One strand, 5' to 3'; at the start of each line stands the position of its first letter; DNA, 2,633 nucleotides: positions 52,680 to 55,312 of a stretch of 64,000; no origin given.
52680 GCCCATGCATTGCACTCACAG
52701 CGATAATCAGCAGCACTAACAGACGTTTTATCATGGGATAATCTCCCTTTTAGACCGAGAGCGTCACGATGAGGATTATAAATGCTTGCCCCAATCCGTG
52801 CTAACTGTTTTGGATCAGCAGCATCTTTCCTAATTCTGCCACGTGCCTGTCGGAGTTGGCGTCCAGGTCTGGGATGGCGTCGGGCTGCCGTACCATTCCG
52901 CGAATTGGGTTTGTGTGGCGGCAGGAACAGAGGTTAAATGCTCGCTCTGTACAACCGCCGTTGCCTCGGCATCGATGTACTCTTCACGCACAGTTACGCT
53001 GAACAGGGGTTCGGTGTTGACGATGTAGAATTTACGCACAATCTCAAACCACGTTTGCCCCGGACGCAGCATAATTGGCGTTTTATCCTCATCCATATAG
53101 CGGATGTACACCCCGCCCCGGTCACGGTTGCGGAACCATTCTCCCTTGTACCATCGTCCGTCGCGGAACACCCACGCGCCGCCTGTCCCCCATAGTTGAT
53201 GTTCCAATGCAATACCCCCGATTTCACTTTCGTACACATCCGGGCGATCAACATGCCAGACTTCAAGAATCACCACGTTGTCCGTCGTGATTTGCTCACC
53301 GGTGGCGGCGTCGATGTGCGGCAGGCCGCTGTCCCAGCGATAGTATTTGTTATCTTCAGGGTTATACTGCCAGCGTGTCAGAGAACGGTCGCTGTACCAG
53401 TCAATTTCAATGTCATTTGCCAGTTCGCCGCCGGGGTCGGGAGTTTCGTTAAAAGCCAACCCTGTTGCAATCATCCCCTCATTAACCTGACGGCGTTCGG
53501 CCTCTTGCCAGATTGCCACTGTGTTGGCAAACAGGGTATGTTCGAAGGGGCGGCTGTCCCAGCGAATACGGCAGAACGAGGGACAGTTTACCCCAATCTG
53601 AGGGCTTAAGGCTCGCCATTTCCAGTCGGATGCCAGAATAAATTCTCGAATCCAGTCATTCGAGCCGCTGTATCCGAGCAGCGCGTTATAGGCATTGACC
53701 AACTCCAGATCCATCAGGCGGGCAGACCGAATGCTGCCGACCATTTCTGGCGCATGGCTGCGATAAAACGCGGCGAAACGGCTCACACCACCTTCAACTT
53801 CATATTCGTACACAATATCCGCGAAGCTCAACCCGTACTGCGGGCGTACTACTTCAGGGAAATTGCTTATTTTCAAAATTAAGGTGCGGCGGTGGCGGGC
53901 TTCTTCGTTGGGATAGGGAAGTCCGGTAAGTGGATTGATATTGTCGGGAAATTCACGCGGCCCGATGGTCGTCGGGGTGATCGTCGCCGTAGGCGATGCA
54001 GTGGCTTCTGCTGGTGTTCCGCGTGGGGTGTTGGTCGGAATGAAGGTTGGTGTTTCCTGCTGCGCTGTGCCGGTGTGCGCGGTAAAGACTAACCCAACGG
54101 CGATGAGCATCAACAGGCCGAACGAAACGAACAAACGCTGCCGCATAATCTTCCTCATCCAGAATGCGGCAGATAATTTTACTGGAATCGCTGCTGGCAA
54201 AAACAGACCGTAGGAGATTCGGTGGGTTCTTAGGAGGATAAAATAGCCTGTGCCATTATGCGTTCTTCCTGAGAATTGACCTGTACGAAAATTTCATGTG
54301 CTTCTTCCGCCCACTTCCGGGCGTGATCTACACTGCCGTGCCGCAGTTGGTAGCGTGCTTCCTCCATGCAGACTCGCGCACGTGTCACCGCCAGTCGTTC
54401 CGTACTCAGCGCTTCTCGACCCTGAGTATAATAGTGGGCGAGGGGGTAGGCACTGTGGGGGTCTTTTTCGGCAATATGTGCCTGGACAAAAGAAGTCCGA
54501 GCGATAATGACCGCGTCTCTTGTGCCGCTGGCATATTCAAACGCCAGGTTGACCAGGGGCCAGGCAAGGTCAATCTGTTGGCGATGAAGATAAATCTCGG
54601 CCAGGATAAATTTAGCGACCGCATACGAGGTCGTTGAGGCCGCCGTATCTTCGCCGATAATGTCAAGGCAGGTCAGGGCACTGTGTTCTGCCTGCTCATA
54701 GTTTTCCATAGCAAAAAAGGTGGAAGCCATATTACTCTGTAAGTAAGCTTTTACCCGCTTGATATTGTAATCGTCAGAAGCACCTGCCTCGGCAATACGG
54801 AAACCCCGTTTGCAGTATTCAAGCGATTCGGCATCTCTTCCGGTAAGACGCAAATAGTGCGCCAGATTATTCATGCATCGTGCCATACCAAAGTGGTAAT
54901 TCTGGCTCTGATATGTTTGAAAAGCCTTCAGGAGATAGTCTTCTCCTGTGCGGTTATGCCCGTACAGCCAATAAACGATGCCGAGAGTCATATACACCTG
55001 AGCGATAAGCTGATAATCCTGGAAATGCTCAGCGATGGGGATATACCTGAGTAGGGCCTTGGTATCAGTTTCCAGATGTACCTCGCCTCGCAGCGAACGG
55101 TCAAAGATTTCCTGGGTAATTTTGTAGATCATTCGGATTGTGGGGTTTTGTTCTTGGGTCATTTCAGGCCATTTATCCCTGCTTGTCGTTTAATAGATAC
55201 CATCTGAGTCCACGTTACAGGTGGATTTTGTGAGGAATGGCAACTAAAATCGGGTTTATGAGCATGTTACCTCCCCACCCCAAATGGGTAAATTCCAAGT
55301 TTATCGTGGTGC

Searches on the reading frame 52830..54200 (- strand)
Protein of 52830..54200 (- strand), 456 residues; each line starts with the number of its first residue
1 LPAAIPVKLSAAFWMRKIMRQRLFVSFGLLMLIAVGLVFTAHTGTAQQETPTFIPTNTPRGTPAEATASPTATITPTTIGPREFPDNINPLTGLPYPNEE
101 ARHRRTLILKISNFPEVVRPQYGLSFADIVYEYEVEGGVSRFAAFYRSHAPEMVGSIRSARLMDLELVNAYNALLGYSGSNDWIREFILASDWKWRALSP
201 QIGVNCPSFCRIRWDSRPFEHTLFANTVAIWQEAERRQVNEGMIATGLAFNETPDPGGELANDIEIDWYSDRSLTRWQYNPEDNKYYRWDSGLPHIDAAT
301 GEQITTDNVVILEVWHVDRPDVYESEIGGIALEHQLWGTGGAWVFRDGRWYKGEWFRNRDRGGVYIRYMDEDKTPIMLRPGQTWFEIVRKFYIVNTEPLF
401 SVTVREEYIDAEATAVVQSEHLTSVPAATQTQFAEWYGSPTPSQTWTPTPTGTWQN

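Call 52: search_protein_families(library=pfam, proteins=[window:52830-54200:-], max_evalue=0.001)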
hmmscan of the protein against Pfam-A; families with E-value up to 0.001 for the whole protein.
window:52830-54200:- (456 aa): 2 families
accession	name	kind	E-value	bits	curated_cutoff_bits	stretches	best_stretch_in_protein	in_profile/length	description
PF11258.13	DUF3048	-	1.5e-28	100.3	25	1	91-238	1-146/148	Protein of unknown function (DUF3048) N-terminal domain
PF17479.7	DUF3048_C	-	1e-22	81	25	1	266-384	3-113/114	Protein of unknown function (DUF3048) C-terminal domain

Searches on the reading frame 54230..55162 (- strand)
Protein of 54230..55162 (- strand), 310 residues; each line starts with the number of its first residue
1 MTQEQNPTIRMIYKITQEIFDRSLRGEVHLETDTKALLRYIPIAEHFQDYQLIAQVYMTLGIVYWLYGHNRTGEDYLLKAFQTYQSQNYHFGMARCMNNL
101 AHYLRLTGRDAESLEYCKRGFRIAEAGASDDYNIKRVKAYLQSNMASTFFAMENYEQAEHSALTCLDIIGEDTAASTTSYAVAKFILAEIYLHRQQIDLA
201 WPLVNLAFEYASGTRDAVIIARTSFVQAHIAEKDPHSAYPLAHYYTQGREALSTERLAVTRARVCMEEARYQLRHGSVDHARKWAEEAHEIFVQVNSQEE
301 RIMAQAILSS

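Call 52: search_protein_families(library=pfam, proteins=[window:54230-55162:-], max_evalue=0.001)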
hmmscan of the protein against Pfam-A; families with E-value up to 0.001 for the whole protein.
window:54230-55162:- (310 aa): 4 families
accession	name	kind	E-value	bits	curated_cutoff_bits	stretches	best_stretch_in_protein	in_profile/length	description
PF13424.12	TPR_12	-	1.6e-10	41.4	30.1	1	53-125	2-76/77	Tetratricopeptide repeat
PF13374.12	TPR_10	-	4.1e-08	33.4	27.5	1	94-125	2-33/42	Tetratricopeptide repeat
PF07719.23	TPR_2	-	7.3e-05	23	27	0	94-124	1-31/34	Tetratricopeptide repeat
PF00515.34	TPR_1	-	0.00089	19.4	27.8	0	140-161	2-23/34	Tetratricopeptide repeat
